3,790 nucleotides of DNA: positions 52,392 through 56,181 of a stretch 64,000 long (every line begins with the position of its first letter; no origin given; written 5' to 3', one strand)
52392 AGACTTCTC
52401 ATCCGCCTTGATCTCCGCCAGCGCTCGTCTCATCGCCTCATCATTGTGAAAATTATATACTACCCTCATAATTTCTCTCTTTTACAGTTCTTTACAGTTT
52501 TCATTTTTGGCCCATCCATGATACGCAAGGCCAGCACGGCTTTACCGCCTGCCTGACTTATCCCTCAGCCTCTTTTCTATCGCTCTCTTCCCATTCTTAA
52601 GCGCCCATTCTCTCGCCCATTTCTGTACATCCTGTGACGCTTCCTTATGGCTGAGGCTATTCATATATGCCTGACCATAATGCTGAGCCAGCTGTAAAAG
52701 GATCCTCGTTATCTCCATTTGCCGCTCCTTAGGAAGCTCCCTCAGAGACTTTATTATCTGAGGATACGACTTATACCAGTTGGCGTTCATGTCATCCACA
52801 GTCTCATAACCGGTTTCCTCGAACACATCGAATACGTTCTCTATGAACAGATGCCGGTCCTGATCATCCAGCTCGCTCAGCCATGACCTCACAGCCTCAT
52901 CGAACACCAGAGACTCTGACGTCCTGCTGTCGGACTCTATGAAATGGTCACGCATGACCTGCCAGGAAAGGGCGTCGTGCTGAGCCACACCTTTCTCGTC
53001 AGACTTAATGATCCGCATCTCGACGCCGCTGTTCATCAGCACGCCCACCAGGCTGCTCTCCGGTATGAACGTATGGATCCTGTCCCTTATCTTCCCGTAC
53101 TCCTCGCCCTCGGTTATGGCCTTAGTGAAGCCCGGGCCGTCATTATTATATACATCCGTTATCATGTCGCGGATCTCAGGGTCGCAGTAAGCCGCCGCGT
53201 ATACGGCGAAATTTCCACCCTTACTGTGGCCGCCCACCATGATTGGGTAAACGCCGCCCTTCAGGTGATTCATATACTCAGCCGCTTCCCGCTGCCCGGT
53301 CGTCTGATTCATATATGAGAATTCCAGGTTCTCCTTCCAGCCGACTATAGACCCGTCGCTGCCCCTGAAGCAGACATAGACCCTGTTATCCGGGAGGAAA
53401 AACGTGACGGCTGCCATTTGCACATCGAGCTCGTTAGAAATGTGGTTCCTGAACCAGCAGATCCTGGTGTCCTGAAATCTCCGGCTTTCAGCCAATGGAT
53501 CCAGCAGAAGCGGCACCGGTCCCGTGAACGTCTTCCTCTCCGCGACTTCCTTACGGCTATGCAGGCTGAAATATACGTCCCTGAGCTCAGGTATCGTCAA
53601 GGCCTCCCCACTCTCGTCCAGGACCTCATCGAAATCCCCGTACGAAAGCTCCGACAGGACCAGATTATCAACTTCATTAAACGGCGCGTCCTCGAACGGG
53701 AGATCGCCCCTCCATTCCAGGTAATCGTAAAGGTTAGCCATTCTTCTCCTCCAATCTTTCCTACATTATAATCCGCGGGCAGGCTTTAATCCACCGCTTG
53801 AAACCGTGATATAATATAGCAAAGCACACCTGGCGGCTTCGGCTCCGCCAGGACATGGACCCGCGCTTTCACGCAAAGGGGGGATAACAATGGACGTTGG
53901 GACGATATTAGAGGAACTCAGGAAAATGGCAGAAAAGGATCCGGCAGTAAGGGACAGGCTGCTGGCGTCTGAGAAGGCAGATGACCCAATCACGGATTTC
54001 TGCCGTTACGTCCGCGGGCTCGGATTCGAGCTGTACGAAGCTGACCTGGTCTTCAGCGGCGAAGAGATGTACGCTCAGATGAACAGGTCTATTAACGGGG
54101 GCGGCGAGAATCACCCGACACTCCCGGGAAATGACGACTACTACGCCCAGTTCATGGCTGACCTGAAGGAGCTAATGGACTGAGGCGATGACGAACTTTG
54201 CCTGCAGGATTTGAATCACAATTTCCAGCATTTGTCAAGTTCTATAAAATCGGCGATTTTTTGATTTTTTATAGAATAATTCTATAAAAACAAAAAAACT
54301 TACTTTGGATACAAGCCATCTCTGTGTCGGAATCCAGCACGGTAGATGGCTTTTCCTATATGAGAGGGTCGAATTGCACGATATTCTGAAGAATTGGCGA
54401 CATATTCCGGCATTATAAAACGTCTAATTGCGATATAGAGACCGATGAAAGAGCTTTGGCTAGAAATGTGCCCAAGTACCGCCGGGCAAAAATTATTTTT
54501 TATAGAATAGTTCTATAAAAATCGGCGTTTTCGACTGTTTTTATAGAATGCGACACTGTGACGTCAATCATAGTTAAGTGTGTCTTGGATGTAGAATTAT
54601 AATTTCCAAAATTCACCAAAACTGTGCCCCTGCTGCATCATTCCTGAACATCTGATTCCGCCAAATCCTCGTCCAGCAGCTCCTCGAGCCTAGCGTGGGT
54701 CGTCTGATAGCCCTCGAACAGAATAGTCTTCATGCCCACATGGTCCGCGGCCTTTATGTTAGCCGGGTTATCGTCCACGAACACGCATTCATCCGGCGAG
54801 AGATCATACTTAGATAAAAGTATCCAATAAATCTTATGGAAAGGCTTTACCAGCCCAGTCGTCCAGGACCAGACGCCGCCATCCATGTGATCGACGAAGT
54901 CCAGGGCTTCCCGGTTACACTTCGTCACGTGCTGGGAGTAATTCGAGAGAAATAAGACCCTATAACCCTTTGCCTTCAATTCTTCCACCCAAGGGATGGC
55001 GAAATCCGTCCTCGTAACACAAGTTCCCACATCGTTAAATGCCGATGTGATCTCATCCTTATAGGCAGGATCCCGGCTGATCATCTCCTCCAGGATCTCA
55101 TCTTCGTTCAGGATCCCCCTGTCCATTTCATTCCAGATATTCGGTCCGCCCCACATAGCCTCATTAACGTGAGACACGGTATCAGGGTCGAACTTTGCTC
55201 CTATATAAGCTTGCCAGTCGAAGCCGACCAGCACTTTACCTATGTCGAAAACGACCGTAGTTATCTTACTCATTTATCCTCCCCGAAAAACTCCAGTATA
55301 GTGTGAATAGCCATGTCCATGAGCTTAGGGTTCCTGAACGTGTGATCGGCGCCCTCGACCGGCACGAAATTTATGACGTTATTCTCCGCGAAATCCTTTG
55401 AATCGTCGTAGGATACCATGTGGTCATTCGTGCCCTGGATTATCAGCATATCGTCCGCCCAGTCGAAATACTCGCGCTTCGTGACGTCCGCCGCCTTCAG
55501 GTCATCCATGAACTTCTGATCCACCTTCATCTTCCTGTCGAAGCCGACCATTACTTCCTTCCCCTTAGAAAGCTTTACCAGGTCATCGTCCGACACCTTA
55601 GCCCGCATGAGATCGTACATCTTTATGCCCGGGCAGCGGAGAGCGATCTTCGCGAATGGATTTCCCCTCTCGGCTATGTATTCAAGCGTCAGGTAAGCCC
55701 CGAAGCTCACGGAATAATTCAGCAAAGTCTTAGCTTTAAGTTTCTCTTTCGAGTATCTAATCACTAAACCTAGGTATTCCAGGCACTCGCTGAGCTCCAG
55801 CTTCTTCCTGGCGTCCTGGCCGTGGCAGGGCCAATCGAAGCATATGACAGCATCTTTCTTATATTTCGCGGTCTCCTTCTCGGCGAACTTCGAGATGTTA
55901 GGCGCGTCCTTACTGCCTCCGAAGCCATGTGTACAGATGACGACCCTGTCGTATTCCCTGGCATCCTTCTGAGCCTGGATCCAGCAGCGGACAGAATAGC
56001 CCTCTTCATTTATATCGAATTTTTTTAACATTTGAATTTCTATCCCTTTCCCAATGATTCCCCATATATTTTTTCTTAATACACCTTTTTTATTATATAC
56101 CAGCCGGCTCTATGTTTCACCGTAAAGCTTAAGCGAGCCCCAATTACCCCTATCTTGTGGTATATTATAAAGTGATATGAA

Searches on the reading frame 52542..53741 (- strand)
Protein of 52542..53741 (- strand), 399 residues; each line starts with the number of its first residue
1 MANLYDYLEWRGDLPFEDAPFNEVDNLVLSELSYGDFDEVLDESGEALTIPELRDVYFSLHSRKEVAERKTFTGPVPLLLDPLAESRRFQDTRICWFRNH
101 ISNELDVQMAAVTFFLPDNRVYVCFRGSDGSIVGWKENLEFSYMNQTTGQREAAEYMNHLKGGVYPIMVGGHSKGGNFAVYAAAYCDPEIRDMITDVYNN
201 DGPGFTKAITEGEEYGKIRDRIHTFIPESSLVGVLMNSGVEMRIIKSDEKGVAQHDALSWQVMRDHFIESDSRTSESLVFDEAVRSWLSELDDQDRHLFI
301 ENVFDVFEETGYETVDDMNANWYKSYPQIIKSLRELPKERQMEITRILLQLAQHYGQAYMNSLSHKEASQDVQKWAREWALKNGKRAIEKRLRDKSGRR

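Call 67: search_protein_families(library=pfam, proteins=[window:52542-53741:-])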
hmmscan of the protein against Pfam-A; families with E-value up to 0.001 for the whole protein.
window:52542-53741:- (399 aa): 1 family
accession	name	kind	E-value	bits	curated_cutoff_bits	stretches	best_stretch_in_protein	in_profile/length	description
PF11187.14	Mbeg1-like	-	4e-74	249.3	21.1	1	84-305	2-224/224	Mbeg1-like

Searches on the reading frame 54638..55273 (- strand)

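Call 67: search_protein_families(library=pfam, proteins=[window:54638-55273:-])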
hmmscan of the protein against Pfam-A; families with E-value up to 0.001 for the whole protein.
window:54638-55273:- (211 aa): 3 families
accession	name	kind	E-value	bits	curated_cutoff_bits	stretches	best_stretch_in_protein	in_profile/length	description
PF00702.32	Hydrolase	-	2.3e-12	48.2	26.4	1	5-180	2-191/191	haloacid dehalogenase-like hydrolase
PF13419.12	HAD_2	-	1.2e-10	42.3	23.8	1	70-185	64-177/178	Haloacid dehalogenase-like hydrolase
PF13242.12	Hydrolase_like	-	9.5e-05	22.7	22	1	143-197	4-59/75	HAD-hyrolase-like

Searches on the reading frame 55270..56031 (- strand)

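Call 67: search_protein_families(library=pfam, proteins=[window:55270-56031:-])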
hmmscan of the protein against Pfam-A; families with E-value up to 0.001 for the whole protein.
window:55270-56031:- (253 aa): 4 families
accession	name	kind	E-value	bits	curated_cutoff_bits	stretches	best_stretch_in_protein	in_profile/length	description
PF00561.26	Abhydrolase_1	-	3e-06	27.5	25.8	1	30-142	2-104/245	alpha/beta hydrolase fold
PF12146.15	Hydrolase_4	-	5.1e-06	26.4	27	0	59-142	31-117/239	Serine aminopeptidase, S33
PF20408.4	Abhydrolase_11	-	0.00013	22.2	27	0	191-240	126-175/193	Alpha/beta hydrolase domain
PF00326.27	Peptidase_S9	-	0.0006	19.8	22.6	1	108-250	71-207/213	Prolyl oligopeptidase family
